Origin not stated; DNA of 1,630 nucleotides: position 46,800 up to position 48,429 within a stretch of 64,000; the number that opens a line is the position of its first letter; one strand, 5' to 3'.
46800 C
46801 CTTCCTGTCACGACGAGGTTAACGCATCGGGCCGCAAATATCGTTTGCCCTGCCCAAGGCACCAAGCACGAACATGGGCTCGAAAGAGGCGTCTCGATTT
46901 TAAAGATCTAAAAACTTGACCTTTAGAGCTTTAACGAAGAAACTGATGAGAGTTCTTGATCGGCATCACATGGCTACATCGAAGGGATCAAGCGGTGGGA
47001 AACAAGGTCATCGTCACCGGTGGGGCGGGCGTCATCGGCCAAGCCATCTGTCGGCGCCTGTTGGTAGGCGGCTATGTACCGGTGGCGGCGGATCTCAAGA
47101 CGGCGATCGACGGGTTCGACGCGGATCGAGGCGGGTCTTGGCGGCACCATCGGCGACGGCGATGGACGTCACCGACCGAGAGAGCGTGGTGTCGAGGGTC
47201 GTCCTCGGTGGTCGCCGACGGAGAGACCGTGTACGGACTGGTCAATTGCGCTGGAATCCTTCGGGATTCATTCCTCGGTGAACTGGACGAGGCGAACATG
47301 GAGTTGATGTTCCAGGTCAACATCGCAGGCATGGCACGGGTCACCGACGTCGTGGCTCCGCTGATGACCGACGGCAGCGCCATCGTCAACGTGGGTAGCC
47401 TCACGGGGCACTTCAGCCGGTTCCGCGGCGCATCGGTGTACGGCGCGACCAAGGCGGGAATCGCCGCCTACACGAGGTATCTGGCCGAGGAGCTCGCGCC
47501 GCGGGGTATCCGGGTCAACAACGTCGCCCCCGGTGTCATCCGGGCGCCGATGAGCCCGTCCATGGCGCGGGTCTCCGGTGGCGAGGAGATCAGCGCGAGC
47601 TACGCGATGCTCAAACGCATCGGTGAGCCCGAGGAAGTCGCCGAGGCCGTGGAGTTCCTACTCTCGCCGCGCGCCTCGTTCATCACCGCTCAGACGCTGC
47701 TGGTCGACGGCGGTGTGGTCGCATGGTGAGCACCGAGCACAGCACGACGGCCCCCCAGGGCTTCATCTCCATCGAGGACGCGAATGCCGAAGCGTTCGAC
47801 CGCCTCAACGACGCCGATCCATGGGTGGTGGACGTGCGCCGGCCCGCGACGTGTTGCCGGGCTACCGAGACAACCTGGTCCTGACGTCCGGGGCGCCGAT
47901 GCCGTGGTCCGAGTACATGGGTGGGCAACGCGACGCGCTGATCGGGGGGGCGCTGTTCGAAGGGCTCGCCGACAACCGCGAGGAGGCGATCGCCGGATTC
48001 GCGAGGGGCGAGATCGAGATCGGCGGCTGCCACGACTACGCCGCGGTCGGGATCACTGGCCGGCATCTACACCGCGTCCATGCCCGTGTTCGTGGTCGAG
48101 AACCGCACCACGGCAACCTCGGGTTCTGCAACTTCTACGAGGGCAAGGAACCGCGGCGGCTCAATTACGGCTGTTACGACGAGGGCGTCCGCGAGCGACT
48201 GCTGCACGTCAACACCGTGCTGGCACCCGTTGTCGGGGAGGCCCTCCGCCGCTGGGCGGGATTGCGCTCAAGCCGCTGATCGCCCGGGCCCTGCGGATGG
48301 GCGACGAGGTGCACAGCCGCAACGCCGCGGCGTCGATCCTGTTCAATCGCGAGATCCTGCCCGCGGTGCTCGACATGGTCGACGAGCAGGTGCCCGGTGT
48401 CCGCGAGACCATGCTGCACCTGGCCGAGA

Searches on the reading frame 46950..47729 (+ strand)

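Call 51: search_protein_families(library=pfam, proteins=[window:46950-47729:+], max_evalue=0.0001)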
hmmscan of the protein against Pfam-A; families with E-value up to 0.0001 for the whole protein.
window:46950-47729:+ (259 aa): 3 families
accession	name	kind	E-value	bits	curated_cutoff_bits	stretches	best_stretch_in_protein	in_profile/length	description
PF13561.12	adh_short_C2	-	6.8e-44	150.6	27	1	86-256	64-235/236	Enoyl-(Acyl carrier protein) reductase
PF00106.31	adh_short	-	1.4e-30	106.7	26.6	1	19-204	2-189/195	short chain dehydrogenase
PF08659.16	KR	-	1e-07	32.5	22.6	0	86-180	74-165/180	KR domain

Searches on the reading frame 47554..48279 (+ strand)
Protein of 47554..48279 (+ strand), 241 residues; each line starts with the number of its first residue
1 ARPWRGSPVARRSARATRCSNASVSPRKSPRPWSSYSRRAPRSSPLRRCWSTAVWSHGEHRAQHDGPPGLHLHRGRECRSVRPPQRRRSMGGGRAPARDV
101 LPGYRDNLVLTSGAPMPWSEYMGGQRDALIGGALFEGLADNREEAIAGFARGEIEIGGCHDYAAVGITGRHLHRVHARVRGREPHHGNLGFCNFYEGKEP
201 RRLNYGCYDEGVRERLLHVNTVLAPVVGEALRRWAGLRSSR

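Call 51: search_protein_families(library=pfam, proteins=[window:47554-48279:+], max_evalue=0.0001)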
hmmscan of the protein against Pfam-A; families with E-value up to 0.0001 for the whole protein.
window:47554-48279:+ (241 aa): 1 family
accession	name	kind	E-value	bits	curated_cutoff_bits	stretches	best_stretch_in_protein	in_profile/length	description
PF06545.17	AllG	-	4.8e-10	39.8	27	1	154-235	1-81/215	Oxamate carbamoyltransferase subunit AllG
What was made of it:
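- Tried and rejected: It left two possible truncations (an AllG-like gene ending at 48279 and a flavoprotein at 55302-55811), which is inconclusive (call 51).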
